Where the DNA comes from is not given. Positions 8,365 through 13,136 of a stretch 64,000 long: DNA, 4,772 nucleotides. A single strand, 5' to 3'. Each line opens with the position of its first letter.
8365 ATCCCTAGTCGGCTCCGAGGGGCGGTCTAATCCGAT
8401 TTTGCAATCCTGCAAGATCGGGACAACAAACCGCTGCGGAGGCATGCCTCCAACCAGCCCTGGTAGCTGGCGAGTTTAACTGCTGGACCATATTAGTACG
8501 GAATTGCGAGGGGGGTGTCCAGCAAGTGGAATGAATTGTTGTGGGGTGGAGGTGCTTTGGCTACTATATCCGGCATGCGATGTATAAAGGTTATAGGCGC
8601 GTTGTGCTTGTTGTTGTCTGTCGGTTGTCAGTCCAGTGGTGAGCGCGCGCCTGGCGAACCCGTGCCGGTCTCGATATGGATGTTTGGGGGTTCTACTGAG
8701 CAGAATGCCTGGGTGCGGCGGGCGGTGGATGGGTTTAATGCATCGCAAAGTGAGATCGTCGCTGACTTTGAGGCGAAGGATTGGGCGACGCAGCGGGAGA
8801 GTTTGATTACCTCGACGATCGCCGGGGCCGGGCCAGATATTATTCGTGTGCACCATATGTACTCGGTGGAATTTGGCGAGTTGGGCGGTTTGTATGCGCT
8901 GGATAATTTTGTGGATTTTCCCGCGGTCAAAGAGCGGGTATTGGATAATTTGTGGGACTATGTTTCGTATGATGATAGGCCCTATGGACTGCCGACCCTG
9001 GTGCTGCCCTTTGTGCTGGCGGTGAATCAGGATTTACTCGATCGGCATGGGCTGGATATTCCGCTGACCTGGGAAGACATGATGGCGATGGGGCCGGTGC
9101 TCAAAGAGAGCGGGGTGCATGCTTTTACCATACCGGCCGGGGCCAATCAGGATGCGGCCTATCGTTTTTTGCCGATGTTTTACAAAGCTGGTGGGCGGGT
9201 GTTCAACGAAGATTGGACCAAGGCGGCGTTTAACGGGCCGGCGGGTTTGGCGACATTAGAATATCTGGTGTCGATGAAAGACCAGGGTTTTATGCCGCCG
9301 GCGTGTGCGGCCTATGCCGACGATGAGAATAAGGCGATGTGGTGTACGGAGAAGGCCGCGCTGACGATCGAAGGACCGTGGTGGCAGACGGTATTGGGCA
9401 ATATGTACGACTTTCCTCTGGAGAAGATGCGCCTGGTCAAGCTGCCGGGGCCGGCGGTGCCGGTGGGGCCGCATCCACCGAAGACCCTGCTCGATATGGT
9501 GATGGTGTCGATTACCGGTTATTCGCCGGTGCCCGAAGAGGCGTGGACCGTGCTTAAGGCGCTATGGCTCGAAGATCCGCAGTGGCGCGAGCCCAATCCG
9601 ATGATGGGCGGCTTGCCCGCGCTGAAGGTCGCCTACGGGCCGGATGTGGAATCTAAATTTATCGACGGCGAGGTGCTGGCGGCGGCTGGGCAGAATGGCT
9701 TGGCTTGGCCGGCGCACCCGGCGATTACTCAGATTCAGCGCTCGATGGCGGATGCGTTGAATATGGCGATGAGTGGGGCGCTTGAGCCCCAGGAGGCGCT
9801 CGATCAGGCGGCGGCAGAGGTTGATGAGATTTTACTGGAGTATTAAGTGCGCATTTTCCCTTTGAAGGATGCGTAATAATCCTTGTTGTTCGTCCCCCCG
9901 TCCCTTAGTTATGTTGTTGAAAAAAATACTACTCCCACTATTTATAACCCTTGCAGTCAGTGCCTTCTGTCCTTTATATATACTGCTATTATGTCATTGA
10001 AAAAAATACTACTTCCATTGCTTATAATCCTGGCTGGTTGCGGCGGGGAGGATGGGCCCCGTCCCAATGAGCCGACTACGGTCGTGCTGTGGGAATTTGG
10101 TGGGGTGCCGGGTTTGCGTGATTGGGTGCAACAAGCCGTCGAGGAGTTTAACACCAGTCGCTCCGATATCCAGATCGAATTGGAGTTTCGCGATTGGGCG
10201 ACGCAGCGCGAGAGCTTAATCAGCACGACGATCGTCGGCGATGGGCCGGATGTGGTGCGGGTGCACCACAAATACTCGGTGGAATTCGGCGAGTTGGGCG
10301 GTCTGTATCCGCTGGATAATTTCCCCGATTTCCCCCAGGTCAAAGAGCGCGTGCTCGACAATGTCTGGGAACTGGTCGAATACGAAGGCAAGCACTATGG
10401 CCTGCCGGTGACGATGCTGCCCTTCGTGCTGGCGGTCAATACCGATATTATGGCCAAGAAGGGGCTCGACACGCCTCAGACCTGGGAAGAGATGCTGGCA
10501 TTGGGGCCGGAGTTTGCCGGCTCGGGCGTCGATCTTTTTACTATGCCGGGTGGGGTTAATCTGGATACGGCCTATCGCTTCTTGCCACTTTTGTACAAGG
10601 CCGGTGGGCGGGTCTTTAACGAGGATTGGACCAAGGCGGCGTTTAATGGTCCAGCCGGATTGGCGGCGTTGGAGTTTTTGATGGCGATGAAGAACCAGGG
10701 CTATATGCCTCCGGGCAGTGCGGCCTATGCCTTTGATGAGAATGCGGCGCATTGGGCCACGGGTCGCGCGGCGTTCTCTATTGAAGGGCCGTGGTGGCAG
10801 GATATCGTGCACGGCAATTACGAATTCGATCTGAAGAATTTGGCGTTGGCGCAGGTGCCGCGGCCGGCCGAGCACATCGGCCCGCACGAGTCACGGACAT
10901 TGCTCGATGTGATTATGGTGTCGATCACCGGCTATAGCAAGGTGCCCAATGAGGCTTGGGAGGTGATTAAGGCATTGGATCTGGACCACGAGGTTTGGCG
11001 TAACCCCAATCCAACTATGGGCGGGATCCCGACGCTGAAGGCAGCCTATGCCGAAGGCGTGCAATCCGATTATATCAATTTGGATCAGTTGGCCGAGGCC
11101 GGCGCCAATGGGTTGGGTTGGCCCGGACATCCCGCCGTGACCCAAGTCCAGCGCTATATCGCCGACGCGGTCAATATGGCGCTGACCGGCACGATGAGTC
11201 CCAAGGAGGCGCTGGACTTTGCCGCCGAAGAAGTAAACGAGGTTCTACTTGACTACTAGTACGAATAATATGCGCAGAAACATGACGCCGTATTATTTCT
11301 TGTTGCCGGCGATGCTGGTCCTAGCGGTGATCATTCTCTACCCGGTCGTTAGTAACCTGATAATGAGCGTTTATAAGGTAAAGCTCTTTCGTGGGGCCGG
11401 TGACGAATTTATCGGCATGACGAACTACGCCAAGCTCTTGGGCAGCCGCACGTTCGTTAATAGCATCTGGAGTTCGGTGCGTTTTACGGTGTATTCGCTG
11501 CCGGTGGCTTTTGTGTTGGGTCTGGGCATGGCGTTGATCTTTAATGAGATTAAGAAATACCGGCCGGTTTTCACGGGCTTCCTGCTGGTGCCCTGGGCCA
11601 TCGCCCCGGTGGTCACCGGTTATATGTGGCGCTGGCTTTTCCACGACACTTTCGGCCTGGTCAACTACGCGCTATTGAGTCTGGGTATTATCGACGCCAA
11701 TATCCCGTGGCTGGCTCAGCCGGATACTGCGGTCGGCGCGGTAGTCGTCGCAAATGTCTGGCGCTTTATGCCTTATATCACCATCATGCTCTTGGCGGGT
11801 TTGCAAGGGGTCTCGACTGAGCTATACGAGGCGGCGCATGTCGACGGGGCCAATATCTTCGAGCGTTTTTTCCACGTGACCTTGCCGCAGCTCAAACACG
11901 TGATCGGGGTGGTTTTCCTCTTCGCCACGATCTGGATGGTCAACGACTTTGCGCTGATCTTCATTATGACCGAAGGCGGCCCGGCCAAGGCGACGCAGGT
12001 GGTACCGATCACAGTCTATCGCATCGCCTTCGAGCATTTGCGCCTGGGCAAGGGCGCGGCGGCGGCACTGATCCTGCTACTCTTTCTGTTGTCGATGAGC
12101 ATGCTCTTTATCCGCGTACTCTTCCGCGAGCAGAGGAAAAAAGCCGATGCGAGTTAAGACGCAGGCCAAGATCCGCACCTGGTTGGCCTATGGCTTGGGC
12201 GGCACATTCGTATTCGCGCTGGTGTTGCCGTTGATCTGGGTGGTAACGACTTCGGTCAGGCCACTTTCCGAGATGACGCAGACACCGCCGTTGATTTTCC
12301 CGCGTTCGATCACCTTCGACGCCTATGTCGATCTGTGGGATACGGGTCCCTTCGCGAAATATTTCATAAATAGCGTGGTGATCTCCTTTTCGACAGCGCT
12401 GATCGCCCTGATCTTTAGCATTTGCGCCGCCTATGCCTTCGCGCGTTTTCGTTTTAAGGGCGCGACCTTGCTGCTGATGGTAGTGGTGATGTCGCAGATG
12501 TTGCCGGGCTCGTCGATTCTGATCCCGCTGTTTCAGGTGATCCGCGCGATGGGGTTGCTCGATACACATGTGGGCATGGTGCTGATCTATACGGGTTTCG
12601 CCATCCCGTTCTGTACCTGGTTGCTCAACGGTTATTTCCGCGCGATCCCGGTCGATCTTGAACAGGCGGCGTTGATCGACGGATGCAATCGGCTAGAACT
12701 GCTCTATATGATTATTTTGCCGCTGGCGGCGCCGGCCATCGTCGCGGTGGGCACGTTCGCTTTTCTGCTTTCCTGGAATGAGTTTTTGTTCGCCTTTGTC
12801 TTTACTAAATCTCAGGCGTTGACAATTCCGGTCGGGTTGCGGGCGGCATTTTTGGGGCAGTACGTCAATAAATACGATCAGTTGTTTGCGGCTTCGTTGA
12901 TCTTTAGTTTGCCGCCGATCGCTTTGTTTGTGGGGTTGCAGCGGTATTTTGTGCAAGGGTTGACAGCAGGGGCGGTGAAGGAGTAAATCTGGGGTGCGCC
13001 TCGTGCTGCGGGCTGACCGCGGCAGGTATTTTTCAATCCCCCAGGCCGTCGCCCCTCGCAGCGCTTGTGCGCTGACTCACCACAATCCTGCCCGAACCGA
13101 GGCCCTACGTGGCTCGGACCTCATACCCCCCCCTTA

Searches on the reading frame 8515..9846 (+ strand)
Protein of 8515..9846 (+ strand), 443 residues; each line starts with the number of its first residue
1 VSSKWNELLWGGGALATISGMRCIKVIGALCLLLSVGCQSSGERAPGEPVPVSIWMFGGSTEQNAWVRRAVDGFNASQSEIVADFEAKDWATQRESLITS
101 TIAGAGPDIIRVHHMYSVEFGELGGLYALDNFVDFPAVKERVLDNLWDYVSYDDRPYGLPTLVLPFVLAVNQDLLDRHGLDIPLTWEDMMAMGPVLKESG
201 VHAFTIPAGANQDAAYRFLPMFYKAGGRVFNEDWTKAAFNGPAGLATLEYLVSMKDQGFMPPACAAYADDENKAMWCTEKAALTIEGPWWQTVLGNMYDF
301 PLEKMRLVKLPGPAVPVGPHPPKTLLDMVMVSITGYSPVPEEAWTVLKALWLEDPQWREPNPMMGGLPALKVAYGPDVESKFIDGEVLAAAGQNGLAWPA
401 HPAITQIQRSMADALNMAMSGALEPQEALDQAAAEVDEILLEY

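Call 39: search_protein_families(library=pfam, proteins=[window:8515-9846:+], max_evalue=0.00001)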
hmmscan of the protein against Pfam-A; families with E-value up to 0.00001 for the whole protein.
window:8515-9846:+ (443 aa): 1 family
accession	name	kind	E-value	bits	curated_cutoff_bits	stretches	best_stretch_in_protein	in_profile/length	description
PF01547.30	SBP_bac_1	-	1.3e-21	78.3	26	1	60-301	3-253/307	Bacterial extracellular solute-binding protein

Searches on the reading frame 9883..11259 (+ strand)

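Call 39: search_protein_families(library=pfam, proteins=[window:9883-11259:+], max_evalue=0.00001)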
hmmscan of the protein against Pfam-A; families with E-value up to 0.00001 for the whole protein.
window:9883-11259:+ (458 aa): 2 families
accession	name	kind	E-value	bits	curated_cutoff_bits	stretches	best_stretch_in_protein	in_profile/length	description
PF01547.30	SBP_bac_1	-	5.4e-25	89.4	26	1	78-363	4-298/307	Bacterial extracellular solute-binding protein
PF13416.11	SBP_bac_8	-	2.1e-20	74.1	27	1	84-333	1-219/279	Bacterial extracellular solute-binding protein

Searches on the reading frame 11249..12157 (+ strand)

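Call 39: search_protein_families(library=pfam, proteins=[window:11249-12157:+], max_evalue=0.00001)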
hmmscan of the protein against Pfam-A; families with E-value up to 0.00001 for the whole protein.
window:11249-12157:+ (302 aa): 1 family
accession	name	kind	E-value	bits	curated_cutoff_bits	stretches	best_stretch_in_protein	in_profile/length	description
PF00528.27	BPD_transp_1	-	9.1e-17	61.8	26.4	1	88-292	2-178/184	Binding-protein-dependent transport system inner membrane component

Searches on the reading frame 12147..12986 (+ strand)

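Call 39: search_protein_families(library=pfam, proteins=[window:12147-12986:+], max_evalue=0.00001)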
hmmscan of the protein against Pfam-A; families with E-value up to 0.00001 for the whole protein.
window:12147-12986:+ (279 aa): 1 family
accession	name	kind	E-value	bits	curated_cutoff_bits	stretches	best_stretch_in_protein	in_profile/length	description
PF00528.27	BPD_transp_1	-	3.5e-14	53.4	26.4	1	90-272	4-182/184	Binding-protein-dependent transport system inner membrane component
